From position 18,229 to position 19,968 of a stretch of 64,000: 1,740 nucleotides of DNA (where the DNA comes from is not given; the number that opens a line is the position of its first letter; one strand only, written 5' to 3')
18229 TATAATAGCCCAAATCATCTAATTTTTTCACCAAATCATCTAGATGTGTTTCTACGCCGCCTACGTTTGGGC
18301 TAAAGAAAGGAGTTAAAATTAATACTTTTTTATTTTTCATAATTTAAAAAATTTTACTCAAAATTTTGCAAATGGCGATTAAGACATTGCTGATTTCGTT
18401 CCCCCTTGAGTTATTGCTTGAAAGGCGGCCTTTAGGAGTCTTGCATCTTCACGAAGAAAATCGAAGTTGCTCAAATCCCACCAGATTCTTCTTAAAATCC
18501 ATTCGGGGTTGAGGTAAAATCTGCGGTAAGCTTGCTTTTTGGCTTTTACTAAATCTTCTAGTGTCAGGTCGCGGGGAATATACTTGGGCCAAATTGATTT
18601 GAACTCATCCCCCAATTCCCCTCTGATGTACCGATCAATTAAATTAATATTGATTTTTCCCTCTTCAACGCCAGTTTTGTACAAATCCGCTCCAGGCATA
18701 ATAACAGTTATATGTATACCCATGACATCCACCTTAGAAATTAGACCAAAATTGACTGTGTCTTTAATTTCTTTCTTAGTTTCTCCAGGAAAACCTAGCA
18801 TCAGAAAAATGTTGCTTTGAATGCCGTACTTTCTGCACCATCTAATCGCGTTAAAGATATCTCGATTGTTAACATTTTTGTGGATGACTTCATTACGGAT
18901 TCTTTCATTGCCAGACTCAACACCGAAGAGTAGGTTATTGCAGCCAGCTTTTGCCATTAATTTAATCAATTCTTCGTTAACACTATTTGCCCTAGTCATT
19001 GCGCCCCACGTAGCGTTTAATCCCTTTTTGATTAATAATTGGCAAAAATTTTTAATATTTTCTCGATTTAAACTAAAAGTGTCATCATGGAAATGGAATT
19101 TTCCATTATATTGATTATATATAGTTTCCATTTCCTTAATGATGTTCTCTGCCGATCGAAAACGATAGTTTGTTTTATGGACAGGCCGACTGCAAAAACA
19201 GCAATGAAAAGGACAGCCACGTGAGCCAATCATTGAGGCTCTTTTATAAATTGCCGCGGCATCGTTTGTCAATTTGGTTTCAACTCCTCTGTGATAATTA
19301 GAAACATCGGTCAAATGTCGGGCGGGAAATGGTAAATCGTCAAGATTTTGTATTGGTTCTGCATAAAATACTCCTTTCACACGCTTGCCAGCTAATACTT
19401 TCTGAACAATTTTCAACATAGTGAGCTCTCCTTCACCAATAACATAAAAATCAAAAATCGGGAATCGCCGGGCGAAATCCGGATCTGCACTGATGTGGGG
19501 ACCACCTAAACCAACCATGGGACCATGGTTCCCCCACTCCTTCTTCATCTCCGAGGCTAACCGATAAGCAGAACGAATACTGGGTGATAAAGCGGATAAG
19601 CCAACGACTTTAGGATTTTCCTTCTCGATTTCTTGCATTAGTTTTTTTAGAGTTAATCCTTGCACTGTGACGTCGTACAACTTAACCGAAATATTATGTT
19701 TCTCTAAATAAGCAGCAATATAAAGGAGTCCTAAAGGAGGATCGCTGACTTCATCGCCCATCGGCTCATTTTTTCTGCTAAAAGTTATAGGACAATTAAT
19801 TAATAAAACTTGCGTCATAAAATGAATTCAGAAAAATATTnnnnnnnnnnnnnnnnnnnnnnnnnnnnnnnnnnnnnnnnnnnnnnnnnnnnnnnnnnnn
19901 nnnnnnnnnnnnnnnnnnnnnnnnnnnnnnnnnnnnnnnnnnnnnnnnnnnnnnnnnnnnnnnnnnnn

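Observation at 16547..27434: Glycan-locus sub-island with two cobalamin-type radical-SAM enzymes flanking an MTAP+APRT salvage pair, plus two SAM methyltransferases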

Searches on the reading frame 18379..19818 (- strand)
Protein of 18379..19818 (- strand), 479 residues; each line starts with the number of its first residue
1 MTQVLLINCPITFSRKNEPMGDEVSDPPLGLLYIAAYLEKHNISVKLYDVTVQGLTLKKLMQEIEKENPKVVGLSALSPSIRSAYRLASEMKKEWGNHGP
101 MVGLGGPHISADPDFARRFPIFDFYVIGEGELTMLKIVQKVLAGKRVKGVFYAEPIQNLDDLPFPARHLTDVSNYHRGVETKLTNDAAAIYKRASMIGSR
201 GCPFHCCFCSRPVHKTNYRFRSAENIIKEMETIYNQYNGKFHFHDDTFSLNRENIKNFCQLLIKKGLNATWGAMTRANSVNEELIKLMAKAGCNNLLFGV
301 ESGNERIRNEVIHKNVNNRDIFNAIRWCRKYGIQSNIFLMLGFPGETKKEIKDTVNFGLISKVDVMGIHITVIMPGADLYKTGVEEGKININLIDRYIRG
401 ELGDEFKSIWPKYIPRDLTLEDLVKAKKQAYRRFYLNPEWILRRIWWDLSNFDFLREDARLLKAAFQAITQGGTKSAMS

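Call 3: search_protein_families(library=pfam, proteins=[window:18379-19818:-], max_evalue=0.01)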
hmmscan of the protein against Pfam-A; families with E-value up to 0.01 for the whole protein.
window:18379-19818:- (479 aa): 2 families
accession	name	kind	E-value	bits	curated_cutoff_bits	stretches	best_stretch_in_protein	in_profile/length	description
PF04055.27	Radical_SAM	-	1.5e-27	97.3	29.5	1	197-357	2-165/166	Radical SAM superfamily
PF02310.24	B12-binding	-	1.1e-19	70.8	32.1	1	27-135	13-118/121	B12 binding domain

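Call 5: search_protein_families(library=ncbifam, proteins=[window:18379-19818:-], max_evalue=0.001)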
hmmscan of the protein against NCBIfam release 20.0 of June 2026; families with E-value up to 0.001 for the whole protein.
window:18379-19818:- (479 aa): 33 families (the best 25 are shown)
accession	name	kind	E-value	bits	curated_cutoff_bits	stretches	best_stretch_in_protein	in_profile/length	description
TIGR04479.1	bcpD_PhpK_rSAM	subfamily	3.1e-42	144.6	600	1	29-357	73-405/504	PhpK family radical SAM P-methyltransferase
TIGR03471.1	HpnJ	equivalog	8.1e-42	143.7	577.6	1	46-459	48-457/472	hopanoid biosynthesis associated radical SAM protein HpnJ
NF050148.1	rSAM_ApyD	equivalog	3.5e-40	138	750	1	27-381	24-391/645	RiPP biosynthesis radical SAM protein ApyD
TIGR02026.1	BchE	equivalog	1.3e-37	129.8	481.35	1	26-388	20-392/497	magnesium-protoporphyrin IX monomethyl ester anaerobic oxidative cyclase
TIGR04072.2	rSAM_ladder_B12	equivalog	9.2e-36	123.4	360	1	28-390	18-379/443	lipid biosynthesis B12-binding/radical SAM protein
NF038361.1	rSAM_Sden_1168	equivalog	1e-32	113.5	575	1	27-390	84-480/560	Sden_1168 family B12-binding radical SAM P-methyltransferase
TIGR04013.1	B12_SAM_MJ_1487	hypoth_equivalog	3.4e-31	108.4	251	1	52-381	26-355/382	TIGR04013 family B12-binding domain/radical SAM domain-containing protein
NF033070.1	rSAM_AprD4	equivalog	1.6e-26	93.3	500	1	157-390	168-397/456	AprD4 family radical SAM diol-dehydratase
TIGR03975.1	rSAM_ocin_1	subfamily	1.5e-25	89.8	281.85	1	57-353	117-422/606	RiPP maturation radical SAM C-methyltransferase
TIGR04385.1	B12_rSAM_cofa1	equivalog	2.2e-24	86.5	450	1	28-357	20-360/438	B12 lower ligand biosynthesis radical SAM protein BzaD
TIGR04295.1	B12_rSAM_oligo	hypoth_equivalog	7.5e-22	77.6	400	1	7-311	5-312/422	TIGR04295 family B12-binding domain-containing radical SAM protein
TIGR04014.1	B12_SAM_MJ_0865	equivalog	3.5e-20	72.2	360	1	64-386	34-361/434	methyl-coenzyme M reductase glutamine C-methyltransferase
NF045585.1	rSAM_slr0320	equivalog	1.8e-18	66.4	775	1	118-357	158-405/511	photosystem II high light acclimation radical SAM protein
TIGR04367.1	HpnR_B12_rSAM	equivalog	3.4e-17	62.2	650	1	28-384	22-374/490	hopanoid C-3 methylase HpnR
TIGR04428.1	B12_rSAM_trp_MT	equivalog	2e-14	52.9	500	1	173-371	193-408/558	tryptophan 2-C-methyltransferase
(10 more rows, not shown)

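Call 9: find_homologous_proteins(query=window:18379-19818:-)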
Query window:18379-19818:- (479 aa): 1587 proteins with E <= 0.001 among 8000 candidates; the best 120 are listed.
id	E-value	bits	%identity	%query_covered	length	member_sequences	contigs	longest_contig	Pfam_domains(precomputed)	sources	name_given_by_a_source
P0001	0.0e+0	1113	100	100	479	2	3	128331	PF04055.28,PF02310.25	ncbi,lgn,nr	ncbi:MAG: radical SAM protein [Patescibacteria group bacterium]|nr:radical SAM protein [Patescibacte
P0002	4.6e-182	624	56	100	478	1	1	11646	PF04055.28,PF02310.25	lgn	-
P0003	2.0e-181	622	57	100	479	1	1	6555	PF04055.28,PF02310.25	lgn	-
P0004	2.0e-176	605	54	100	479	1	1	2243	PF04055.28,PF02310.25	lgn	-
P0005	3.7e-176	605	54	100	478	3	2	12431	PF04055.28,PF02310.25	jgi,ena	-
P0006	2.4e-175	602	55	100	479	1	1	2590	PF04055.28,PF02310.25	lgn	-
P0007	2.7e-171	589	55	100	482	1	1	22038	PF04055.28,PF02310.25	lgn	-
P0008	2.1e-164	566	53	100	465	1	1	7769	PF04055.28,PF02310.25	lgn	-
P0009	4.2e-163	562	53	100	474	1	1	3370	PF04055.28,PF02310.25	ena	-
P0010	5.4e-161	555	52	100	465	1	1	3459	PF04055.28,PF02310.25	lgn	-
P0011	3.7e-159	549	53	100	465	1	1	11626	PF04055.28,PF02310.25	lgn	-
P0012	1.4e-158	547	51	100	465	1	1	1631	PF04055.28,PF02310.25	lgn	-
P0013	4.5e-158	545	51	100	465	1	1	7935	PF04055.28,PF02310.25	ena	-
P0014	6.6e-157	541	53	100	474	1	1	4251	PF04055.28,PF02310.25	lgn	-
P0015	2.9e-155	536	52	100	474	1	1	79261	PF04055.28,PF02310.25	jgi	-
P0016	5.1e-153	528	51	100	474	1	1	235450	PF04055.28,PF02310.25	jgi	jgi:radical SAM superfamily enzyme YgiQ (UPF0313 family)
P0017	3.6e-152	525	50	100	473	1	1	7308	PF04055.28,PF02310.25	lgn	-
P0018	6.8e-151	521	51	100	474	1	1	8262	PF04055.28,PF02310.25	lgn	-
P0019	1.9e-150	520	49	100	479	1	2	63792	PF04055.28,PF02310.25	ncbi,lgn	-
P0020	1.9e-149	516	48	100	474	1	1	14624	PF04055.28,PF02310.25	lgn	-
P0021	2.3e-149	516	49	99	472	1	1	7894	PF04055.28,PF02310.25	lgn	-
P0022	7.7e-149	515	49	100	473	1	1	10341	PF04055.28,PF02310.25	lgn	-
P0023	5.5e-148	512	48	99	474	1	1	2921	PF04055.28,PF02310.25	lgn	-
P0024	1.0e-147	511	49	100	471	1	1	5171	PF04055.28,PF02310.25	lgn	-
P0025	8.7e-147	508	49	100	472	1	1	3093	PF04055.28,PF02310.25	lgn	-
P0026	1.0e-145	504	49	100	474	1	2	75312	PF04055.28,PF02310.25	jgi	jgi:radical SAM superfamily enzyme YgiQ (UPF0313 family)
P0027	4.5e-145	502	48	100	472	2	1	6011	PF04055.28,PF02310.25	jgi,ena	-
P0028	7.8e-145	501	49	100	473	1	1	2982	PF04055.28,PF02310.25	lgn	-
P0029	1.7e-144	500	47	100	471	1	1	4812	PF04055.28,PF02310.25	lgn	-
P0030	3.6e-144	499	47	100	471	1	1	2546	PF04055.28,PF02310.25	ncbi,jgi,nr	ncbi:MAG: B12-binding domain-containing radical SAM protein [Deltaproteobacteria bacterium]|nr:B12-b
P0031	6.1e-144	498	48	99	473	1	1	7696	PF04055.28,PF02310.25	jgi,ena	-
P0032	1.8e-143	497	47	100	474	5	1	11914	PF04055.28,PF02310.25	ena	-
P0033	3.3e-142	493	46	100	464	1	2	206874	PF04055.28,PF02310.25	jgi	-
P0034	6.3e-142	492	48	100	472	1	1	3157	PF04055.28,PF02310.25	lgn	-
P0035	6.4e-142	492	47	100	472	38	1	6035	PF04055.28,PF02310.25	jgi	-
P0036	8.3e-141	488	47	99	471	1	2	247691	PF04055.28,PF02310.25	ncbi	-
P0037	1.2e-140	488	45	99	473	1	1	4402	PF04055.28,PF02310.25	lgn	-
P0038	2.1e-140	487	47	100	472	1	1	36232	PF04055.28,PF02310.25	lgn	-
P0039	2.8e-140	486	48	100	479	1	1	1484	PF04055.28,PF02310.25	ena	-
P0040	3.0e-140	486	45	100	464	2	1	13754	PF04055.28,PF02310.25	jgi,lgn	-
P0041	5.8e-140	485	46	100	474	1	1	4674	PF04055.28,PF02310.25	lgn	-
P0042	6.0e-140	485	47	100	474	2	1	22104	PF04055.28,PF02310.25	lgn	-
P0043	8.4e-140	485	47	100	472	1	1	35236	PF04055.28,PF02310.25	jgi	jgi:radical SAM superfamily enzyme YgiQ (UPF0313 family)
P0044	2.2e-138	480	45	100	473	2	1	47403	PF04055.28,PF02310.25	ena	-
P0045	2.8e-138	480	45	100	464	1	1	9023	PF04055.28,PF02310.25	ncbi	-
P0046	4.3e-137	476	46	100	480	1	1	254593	PF04055.28,PF02310.25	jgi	jgi:anaerobic magnesium-protoporphyrin IX monomethyl ester cyclase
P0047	1.8e-136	474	47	100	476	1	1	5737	PF04055.28,PF02310.25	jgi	-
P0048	3.1e-136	473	45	100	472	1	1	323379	PF04055.28,PF02310.25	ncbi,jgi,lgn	ncbi:MAG: radical SAM protein [Patescibacteria group bacterium]|jgi:radical SAM superfamily enzyme Y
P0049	3.7e-135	469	45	100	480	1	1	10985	PF04055.28,PF02310.25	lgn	-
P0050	2.2e-134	467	45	100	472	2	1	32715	PF04055.28,PF02310.25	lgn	-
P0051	2.9e-133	463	45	100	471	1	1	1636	PF04055.28,PF02310.25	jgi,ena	-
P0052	1.5e-132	461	45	100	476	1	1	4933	PF04055.28,PF02310.25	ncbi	-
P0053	1.5e-131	457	45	100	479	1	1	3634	PF04055.28,PF02310.25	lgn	-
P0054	7.3e-131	455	44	100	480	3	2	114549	PF04055.28,PF02310.25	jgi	jgi:anaerobic magnesium-protoporphyrin IX monomethyl ester cyclase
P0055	1.6e-130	454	45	100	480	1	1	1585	PF04055.28,PF02310.25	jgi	-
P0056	1.9e-130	454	46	100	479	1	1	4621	PF04055.28,PF02310.25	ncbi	-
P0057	3.8e-130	453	44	100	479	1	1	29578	PF04055.28,PF02310.25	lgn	-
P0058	1.9e-129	451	45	100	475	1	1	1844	PF04055.28,PF02310.25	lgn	-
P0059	2.0e-129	450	45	100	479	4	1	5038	PF04055.28,PF02310.25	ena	-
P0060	6.7e-128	445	44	99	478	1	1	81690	PF04055.28,PF02310.25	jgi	-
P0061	5.9e-127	442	43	100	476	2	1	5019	PF04055.28,PF02310.25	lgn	-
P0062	8.6e-127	442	46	100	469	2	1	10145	PF04055.28,PF02310.25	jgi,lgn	jgi:anaerobic magnesium-protoporphyrin IX monomethyl ester cyclase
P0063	1.4e-126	441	46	100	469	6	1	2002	PF04055.28,PF02310.25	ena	-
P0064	6.1e-126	439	45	96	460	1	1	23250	PF04055.28,PF02310.25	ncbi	-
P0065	1.6e-125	438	45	96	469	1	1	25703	PF04055.28,PF02310.25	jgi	jgi:radical SAM superfamily enzyme YgiQ (UPF0313 family)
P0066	2.1e-125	437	45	100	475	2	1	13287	PF04055.28,PF02310.25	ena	-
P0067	2.4e-124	434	45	100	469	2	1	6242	PF04055.28,PF02310.25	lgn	-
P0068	6.0e-124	432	44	100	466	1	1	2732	PF04055.28,PF02310.25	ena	-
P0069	1.4e-122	428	43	100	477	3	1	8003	PF04055.28,PF02310.25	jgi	-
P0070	4.0e-122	426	44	99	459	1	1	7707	PF04055.28,PF02310.25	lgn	-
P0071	8.4e-121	422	44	99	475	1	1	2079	PF04055.28,PF02310.25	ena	-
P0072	2.0e-120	421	42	100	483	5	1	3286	PF04055.28,PF02310.25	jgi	-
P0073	8.6e-120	419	45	96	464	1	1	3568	PF04055.28,PF02310.25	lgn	-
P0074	4.6e-119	416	42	99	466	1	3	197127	PF04055.28,PF02310.25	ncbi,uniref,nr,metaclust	ncbi:putative enzyme [Desulfosarcina cetonica]|uniref:B12-binding domain-containing radical SAM prot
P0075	7.8e-119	416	45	96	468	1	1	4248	PF04055.28,PF02310.25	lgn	-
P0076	2.0e-117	411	42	99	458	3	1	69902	PF04055.28,PF02310.25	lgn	-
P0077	6.1e-117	409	43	96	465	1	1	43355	PF04055.28,PF02310.25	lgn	-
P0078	4.8e-116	406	43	99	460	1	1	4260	PF04055.28,PF02310.25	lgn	-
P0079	6.4e-116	406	43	96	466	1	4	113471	PF04055.28,PF02310.25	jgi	-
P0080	8.8e-116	406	41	99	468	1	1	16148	PF04055.28,PF02310.25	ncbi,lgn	-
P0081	1.6e-115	405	42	96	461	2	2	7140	PF04055.28,PF02310.25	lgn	-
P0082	1.2e-114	402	43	100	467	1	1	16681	PF04055.28,PF02310.25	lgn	-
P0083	1.3e-114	402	42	100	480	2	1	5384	PF04055.28,PF02310.25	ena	-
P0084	8.2e-113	396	45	90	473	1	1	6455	PF04055.28,PF02310.25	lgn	-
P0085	9.8e-113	395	42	95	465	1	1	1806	PF04055.28,PF02310.25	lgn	-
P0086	2.1e-112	394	43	97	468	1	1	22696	PF04055.28,PF02310.25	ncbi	-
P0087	4.6e-112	393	41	98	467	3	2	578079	PF04055.28,PF02310.25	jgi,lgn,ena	-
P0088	5.1e-112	393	41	95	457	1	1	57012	PF04055.28,PF02310.25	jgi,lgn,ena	-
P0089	5.2e-112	393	40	99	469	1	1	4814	PF04055.28,PF02310.25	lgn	-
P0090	6.5e-112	393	42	99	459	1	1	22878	PF04055.28,PF02310.25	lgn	-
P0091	2.5e-111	391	41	100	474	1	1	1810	PF04055.28,PF02310.25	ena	-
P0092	5.2e-111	390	41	99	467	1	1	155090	PF04055.28,PF02310.25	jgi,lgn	jgi:radical SAM superfamily enzyme YgiQ (UPF0313 family)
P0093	6.5e-111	389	41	100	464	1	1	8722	PF04055.28,PF02310.25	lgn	-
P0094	1.4e-110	388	54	67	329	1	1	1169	PF04055.28,PF02310.25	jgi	-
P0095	1.5e-110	388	41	99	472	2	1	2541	PF04055.28,PF02310.25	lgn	-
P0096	6.2e-110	386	43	99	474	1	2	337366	PF04055.28,PF02310.25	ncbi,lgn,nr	ncbi:MAG: radical SAM protein [Deltaproteobacteria bacterium]|nr:radical SAM protein [Deltaproteobac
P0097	8.3e-110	386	42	100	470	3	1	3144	PF04055.28,PF02310.25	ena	-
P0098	1.1e-108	382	43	90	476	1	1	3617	PF04055.28,PF02310.25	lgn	-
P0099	1.5e-108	382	41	94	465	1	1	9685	PF04055.28,PF02310.25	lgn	-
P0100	4.7e-108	380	41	95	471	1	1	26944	PF04055.28,PF02310.25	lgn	-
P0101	5.7e-108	380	39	100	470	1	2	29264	PF04055.28,PF02310.25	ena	-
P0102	7.8e-108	379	39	100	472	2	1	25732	PF04055.28,PF02310.25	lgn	-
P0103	1.7e-106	375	42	90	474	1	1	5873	PF04055.28,PF02310.25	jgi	jgi:radical SAM superfamily enzyme YgiQ (UPF0313 family)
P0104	3.4e-106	374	41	95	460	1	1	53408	PF04055.28,PF02310.25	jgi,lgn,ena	-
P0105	1.3e-104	369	41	99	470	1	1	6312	PF04055.28,PF02310.25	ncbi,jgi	jgi:radical SAM superfamily enzyme YgiQ (UPF0313 family)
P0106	1.8e-103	365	40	94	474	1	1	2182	PF04055.28,PF02310.25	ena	-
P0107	2.3e-103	365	40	93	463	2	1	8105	PF04055.28,PF02310.25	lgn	-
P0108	2.7e-103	364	40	95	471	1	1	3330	PF04055.28,PF02310.25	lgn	-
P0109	3.7e-103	364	39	95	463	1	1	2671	PF04055.28,PF02310.25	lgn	-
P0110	2.6e-102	361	40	96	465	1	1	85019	PF04055.28,PF02310.25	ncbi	ncbi:B12-binding domain-containing radical SAM protein [Chloroflexota bacterium]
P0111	6.7e-102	360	43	91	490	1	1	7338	PF04055.28,PF02310.25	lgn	-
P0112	8.6e-102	359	38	96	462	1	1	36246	PF04055.28,PF02310.25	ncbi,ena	-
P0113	1.0e-101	359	38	95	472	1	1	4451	PF04055.28,PF02310.25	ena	-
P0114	2.8e-101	358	43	82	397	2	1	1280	PF04055.28,PF02310.25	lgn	-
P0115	2.9e-101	358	39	96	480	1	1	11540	PF04055.28,PF02310.25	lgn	-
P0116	9.2e-101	356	42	96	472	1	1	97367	PF04055.28,PF02310.25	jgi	jgi:radical SAM superfamily enzyme YgiQ (UPF0313 family)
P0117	1.4e-100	355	39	96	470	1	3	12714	PF04055.28,PF02310.25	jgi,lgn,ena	-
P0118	2.9e-100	354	40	94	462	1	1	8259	PF04055.28,PF02310.25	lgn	-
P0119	4.7e-100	354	39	96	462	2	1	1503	PF04055.28,PF02310.25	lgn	-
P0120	6.1e-100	353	38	96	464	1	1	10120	PF04055.28,PF02310.25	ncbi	-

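Call 10: find_encoding_contigs(protein=P0001, flank=10000, max_places=4)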
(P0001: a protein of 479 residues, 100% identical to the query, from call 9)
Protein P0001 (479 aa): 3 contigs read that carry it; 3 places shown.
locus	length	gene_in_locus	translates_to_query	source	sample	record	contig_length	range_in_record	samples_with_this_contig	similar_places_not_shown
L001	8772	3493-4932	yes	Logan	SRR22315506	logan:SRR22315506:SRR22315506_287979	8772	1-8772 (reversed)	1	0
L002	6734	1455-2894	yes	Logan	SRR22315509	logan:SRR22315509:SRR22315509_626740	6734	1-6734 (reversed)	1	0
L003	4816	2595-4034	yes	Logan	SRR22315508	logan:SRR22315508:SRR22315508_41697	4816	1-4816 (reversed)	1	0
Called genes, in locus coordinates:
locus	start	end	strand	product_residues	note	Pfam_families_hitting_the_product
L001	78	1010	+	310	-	PF01209:Ubie_methyltran, PF13847:Methyltransf_31, PF08241:Methyltransf_11, PF08242:Methyltransf_12, PF13649:Methyltransf_25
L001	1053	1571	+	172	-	PF00156:Pribosyltran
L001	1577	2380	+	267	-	PF01048:PNP_UDP_1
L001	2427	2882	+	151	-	PF14478:DUF4430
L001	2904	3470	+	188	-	PF20221:DUF6580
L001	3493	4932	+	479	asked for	PF02310:B12-binding, PF04055:Radical_SAM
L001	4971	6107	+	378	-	PF13439:Glyco_transf_4, PF13579:Glyco_trans_4_4 (weak), PF00534:Glycos_transf_1, PF20706:GT4-conflict (weak), PF13692:Glyco_trans_1_4, PF13524:Glyco_trans_1_2 (weak)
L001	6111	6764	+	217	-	PF13489:Methyltransf_23, PF01209:Ubie_methyltran, PF07021:MetW, PF08241:Methyltransf_11, PF08242:Methyltransf_12, PF13649:Methyltransf_25, PF13847:Methyltransf_31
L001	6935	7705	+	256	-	PF00483:NTP_transferase, PF12804:NTP_transf_3 (weak)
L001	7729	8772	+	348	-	?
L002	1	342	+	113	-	?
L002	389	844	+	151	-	PF14478:DUF4430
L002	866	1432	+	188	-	PF20221:DUF6580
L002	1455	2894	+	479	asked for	PF02310:B12-binding, PF04055:Radical_SAM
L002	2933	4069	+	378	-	PF13439:Glyco_transf_4, PF13579:Glyco_trans_4_4 (weak), PF00534:Glycos_transf_1, PF20706:GT4-conflict (weak), PF13692:Glyco_trans_1_4, PF13524:Glyco_trans_1_2 (weak)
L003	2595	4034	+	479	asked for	PF02310:B12-binding, PF04055:Radical_SAM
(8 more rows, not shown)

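Call 11: find_encoding_contigs(protein=P0048, flank=10000, max_places=3)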
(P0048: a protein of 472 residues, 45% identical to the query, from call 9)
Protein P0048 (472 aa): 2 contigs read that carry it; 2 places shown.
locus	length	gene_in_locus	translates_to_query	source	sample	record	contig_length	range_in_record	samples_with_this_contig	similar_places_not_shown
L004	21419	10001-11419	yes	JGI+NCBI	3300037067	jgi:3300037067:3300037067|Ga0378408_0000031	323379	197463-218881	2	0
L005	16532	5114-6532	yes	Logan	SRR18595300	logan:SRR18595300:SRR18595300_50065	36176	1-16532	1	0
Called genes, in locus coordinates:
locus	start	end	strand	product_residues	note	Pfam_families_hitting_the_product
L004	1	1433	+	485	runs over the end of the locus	PF04055:Radical_SAM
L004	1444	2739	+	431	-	PF01943:Polysacc_synt, PF13440:Polysacc_synt_3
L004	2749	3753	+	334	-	PF00535:Glycos_transf_2, PF13641:Glyco_tranf_2_3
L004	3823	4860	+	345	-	PF01073:3Beta_HSD, PF01370:Epimerase, PF02719:Polysacc_synt_2, PF04321:RmlD_sub_bind, PF07993:NAD_binding_4, PF16363:GDP_Man_Dehyd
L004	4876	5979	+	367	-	PF01073:3Beta_HSD, PF01370:Epimerase, PF02719:Polysacc_synt_2, PF05368:NmrA, PF07993:NAD_binding_4, PF13460:NAD_binding_10, PF16363:GDP_Man_Dehyd, PF01370:Epimerase, +3 more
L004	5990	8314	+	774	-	PF13439:Glyco_transf_4, PF13579:Glyco_trans_4_4 (weak), PF00534:Glycos_transf_1, PF13692:Glyco_trans_1_4, PF13439:Glyco_transf_4, PF13579:Glyco_trans_4_4, PF00534:Glycos_transf_1, PF13692:Glyco_trans_1_4, +1 more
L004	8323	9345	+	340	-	PF04055:Radical_SAM, PF13186:SPASM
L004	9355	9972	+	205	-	PF07021:MetW, PF13489:Methyltransf_23, PF08241:Methyltransf_11, PF08242:Methyltransf_12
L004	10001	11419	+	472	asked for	PF02310:B12-binding, PF04055:Radical_SAM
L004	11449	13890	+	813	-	PF11847:GT-C_AftD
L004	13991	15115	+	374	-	PF13439:Glyco_transf_4, PF00534:Glycos_transf_1, PF13692:Glyco_trans_1_4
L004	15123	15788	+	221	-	PF02698:DUF218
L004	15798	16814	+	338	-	PF00106:adh_short (weak), PF01073:3Beta_HSD, PF01370:Epimerase, PF02719:Polysacc_synt_2, PF04321:RmlD_sub_bind, PF05368:NmrA, PF13460:NAD_binding_10, PF16363:GDP_Man_Dehyd, +1 more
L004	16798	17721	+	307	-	PF01073:3Beta_HSD, PF01370:Epimerase, PF02719:Polysacc_synt_2, PF04321:RmlD_sub_bind, PF16363:GDP_Man_Dehyd, PF07993:NAD_binding_4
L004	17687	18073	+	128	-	PF05523:FdtA, PF14667:Polysacc_synt_C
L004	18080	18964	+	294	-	PF05724:TPMT (faint), PF13489:Methyltransf_23, PF07021:MetW (weak), PF13847:Methyltransf_31, PF08241:Methyltransf_11, PF08242:Methyltransf_12, PF13649:Methyltransf_25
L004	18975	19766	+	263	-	PF01522:Polysacc_deac_1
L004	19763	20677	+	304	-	PF13489:Methyltransf_23, PF01209:Ubie_methyltran, PF07021:MetW, PF08003:Methyltransf_9 (weak), PF13847:Methyltransf_31, PF08241:Methyltransf_11, PF08242:Methyltransf_12, PF13649:Methyltransf_25, +1 more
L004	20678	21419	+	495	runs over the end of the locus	PF02310:B12-binding, PF04055:Radical_SAM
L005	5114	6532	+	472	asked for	PF02310:B12-binding, PF04055:Radical_SAM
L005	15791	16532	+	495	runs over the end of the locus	PF02310:B12-binding, PF04055:Radical_SAM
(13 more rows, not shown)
